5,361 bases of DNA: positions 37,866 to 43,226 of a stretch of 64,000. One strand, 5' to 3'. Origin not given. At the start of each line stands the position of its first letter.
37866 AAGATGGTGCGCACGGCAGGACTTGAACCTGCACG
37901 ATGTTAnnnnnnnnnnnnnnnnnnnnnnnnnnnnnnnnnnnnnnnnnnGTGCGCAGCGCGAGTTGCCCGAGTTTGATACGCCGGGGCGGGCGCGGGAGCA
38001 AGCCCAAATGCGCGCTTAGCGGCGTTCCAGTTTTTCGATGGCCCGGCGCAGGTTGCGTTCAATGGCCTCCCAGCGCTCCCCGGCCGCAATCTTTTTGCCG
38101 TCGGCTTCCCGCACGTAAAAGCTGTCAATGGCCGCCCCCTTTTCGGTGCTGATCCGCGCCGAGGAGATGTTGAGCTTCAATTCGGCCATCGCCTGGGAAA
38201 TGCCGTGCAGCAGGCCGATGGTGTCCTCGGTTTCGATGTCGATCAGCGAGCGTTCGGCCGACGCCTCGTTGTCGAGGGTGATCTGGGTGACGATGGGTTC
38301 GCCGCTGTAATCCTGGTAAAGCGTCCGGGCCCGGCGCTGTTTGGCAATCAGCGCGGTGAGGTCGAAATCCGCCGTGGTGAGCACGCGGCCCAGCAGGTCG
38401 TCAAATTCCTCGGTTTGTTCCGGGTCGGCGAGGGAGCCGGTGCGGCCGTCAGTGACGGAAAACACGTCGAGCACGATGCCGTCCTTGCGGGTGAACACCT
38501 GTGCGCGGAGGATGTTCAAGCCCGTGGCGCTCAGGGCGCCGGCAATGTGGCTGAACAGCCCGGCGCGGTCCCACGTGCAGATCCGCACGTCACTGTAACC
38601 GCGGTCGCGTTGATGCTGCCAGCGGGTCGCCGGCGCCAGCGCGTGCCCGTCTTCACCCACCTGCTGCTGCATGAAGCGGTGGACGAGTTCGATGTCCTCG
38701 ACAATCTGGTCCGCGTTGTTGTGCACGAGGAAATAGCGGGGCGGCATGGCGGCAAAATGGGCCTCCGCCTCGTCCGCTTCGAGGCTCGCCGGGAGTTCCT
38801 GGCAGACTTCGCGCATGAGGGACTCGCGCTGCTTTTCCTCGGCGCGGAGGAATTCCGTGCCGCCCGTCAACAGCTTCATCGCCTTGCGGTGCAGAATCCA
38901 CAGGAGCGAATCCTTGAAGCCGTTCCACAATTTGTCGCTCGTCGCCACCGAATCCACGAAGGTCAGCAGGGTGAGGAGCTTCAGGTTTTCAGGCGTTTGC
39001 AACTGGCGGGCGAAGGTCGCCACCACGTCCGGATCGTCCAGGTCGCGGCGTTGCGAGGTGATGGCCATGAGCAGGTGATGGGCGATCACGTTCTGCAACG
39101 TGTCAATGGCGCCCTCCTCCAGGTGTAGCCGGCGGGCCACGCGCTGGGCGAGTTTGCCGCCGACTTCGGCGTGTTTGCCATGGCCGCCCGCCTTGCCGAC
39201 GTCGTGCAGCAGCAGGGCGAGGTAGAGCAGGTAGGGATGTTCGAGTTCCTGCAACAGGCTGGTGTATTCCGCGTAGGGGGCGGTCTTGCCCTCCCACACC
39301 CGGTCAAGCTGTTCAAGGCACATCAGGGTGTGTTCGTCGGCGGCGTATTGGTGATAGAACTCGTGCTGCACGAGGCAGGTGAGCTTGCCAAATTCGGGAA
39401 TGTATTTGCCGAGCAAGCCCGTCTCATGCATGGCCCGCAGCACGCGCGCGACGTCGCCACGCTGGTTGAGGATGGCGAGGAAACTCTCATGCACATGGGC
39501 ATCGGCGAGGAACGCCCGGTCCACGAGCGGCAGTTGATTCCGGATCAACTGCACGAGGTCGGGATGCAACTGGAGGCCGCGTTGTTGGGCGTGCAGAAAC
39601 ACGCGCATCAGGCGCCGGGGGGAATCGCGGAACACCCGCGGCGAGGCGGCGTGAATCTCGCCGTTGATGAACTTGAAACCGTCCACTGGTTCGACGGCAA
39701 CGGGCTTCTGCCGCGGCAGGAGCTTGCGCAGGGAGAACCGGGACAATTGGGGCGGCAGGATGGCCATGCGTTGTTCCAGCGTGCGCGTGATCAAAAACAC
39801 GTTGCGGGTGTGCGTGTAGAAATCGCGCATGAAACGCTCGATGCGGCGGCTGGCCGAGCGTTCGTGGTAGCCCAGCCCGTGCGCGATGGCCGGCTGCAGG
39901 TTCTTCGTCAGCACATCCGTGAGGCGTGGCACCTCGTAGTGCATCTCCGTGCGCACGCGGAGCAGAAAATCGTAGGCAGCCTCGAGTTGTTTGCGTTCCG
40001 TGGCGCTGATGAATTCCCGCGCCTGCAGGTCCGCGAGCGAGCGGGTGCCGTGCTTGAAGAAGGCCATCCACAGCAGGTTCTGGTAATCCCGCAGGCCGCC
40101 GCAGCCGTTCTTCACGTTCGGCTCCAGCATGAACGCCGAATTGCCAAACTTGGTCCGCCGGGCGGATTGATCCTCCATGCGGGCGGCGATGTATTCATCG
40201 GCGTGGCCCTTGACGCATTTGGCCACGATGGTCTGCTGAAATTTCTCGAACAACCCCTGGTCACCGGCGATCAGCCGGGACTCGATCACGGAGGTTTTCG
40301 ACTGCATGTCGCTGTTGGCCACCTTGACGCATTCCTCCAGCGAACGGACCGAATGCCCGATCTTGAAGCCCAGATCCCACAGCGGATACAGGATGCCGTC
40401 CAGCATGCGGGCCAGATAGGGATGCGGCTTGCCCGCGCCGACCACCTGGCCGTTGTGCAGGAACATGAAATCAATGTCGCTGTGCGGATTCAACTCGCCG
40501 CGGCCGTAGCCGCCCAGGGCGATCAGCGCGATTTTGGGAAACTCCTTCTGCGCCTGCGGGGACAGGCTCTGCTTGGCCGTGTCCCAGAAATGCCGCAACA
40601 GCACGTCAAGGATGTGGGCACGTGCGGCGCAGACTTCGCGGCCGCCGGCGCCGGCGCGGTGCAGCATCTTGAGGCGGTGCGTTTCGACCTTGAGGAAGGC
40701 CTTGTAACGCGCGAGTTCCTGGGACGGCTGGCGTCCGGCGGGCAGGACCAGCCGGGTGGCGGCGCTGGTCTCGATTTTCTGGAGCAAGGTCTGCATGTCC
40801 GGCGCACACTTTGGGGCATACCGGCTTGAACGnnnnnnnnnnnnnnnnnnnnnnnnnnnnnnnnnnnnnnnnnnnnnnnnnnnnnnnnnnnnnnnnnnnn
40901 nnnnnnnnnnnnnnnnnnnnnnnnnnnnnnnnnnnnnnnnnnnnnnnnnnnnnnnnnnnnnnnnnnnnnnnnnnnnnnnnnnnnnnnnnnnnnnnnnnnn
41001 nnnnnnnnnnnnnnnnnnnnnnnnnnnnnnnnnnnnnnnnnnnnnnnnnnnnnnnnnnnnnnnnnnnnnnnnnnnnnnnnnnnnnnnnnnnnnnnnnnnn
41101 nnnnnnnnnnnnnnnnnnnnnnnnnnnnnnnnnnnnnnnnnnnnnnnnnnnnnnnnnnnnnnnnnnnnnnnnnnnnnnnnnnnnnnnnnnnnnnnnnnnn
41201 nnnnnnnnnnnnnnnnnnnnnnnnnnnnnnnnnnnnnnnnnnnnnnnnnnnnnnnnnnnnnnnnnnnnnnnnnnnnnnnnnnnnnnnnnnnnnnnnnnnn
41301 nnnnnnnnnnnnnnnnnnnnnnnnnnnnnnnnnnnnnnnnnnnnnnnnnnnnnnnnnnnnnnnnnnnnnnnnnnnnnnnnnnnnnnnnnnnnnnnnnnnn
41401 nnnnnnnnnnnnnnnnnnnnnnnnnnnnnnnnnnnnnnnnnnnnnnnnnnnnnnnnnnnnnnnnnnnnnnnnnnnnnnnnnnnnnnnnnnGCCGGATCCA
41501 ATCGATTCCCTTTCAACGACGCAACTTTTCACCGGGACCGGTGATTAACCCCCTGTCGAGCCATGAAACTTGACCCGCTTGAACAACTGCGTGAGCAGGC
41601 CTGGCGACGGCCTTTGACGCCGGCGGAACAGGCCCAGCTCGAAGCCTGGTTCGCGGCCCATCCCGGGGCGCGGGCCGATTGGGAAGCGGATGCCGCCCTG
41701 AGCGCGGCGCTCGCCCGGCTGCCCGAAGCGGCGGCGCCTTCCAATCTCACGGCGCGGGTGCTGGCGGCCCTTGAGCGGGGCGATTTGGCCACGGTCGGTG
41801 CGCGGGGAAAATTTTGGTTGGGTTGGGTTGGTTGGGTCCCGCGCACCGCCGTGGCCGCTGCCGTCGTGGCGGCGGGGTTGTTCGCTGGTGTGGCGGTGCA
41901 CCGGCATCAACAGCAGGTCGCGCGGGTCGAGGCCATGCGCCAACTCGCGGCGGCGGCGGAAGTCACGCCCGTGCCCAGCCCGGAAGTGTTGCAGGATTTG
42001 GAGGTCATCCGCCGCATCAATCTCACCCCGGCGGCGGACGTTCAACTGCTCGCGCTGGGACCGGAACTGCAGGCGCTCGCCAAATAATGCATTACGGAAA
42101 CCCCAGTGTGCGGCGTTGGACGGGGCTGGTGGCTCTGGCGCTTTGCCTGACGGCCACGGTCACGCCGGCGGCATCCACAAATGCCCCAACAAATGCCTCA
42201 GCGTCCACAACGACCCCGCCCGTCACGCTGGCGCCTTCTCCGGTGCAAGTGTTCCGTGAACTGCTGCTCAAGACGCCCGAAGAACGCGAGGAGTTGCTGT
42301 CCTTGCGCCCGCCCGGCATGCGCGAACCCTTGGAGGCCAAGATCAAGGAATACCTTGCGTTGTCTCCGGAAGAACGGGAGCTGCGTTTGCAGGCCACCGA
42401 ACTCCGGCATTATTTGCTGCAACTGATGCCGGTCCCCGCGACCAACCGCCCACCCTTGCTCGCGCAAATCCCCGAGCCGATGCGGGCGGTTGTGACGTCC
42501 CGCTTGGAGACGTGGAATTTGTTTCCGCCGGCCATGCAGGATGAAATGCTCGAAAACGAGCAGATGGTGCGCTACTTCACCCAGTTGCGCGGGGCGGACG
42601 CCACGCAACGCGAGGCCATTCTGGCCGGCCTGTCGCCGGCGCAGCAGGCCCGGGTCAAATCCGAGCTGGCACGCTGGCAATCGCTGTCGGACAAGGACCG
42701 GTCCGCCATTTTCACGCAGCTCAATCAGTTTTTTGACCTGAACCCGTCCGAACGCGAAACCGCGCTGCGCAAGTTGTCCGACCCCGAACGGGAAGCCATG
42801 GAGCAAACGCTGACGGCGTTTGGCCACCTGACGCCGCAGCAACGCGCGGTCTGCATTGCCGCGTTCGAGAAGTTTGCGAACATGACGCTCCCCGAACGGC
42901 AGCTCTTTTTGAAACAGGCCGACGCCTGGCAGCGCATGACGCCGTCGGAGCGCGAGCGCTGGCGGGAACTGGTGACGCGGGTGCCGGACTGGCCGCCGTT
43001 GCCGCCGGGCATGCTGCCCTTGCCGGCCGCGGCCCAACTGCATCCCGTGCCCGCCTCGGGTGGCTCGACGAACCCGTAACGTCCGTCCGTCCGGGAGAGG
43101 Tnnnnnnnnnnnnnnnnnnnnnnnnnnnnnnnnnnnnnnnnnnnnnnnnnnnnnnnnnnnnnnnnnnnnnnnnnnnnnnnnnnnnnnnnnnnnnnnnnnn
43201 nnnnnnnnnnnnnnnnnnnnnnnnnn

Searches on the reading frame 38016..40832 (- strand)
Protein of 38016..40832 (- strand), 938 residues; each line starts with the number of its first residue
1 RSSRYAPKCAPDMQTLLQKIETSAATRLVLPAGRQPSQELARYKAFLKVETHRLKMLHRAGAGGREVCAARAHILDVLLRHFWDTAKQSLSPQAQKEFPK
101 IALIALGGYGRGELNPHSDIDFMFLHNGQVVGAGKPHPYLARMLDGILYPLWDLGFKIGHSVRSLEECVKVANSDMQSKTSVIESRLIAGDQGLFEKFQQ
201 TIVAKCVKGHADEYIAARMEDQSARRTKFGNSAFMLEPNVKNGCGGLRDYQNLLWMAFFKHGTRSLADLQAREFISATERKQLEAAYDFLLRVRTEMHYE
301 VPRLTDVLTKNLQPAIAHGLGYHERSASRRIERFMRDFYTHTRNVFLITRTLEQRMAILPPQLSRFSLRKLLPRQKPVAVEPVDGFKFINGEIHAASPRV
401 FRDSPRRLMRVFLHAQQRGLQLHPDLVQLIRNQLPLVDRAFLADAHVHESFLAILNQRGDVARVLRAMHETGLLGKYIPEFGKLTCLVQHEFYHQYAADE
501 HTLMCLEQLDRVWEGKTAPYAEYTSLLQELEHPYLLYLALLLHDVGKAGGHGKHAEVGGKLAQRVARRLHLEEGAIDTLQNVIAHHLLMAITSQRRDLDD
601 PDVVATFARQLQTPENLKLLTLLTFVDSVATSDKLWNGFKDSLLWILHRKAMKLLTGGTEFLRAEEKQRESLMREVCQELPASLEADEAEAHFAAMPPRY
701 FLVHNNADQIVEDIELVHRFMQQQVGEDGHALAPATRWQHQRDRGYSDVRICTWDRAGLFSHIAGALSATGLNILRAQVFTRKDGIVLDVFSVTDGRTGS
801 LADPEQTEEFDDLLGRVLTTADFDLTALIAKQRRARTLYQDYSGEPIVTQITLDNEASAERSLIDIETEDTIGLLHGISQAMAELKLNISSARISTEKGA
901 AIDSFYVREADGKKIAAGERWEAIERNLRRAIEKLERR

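Call 93: search_protein_families(library=pfam, proteins=[window:38016-40832:-], max_evalue=0.0001)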
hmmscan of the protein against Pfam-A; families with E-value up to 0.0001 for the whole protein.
window:38016-40832:- (938 aa): 7 families
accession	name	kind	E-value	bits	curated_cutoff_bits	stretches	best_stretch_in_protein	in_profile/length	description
PF08335.16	GlnD_UR_UTase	-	1.1e-35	123.1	21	1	215-350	3-138/141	GlnD PII-uridylyltransferase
PF01842.31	ACT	-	5.2e-13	48.9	27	1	755-795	9-51/66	ACT domain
PF24931.1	ACT_ACR9_3rd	-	1.1e-08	35.5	27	1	850-932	1-84/98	ACR9-like, ACT-like domain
PF01966.28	HD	-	8.5e-08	32.9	22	1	522-624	20-108/116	HD domain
PF13291.12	ACT_4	-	8.9e-08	33.1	27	0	864-898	9-43/80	ACT domain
PF22754.3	bHLH-TF_ACT-like_plant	-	9.4e-08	32.6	27.6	0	862-926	11-73/75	Plant bHLH transcription factor, ACT-like domain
PF03710.21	GlnE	-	3.3e-05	23.8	24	1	74-129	100-158/252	Glutamate-ammonia ligase adenylyltransferase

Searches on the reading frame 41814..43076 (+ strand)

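Call 10: search_protein_families(library=pfam, proteins=[window:41814-43076:+], max_evalue=0.1)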
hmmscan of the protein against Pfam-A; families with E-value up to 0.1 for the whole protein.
window:41814-43076:+ (421 aa): 4 families
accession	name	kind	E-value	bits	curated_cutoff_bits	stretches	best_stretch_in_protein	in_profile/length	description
PF11304.13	DUF3106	-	5.9e-17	62.5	24.3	2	320-394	3-77/104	Protein of unknown function (DUF3106)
PF06945.18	DUF1289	-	0.017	15.4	27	0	280-305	20-45/47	Protein of unknown function (DUF1289)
PF15612.11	WHIM1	-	0.036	14.1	19.1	0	175-188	11-24/46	WSTF, HB1, Itc1p, MBD9 motif 1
PF21486.3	NUP120_helical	-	0.086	13.5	27.7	0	287-338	26-79/129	Nucleoporin NUP120, helical domain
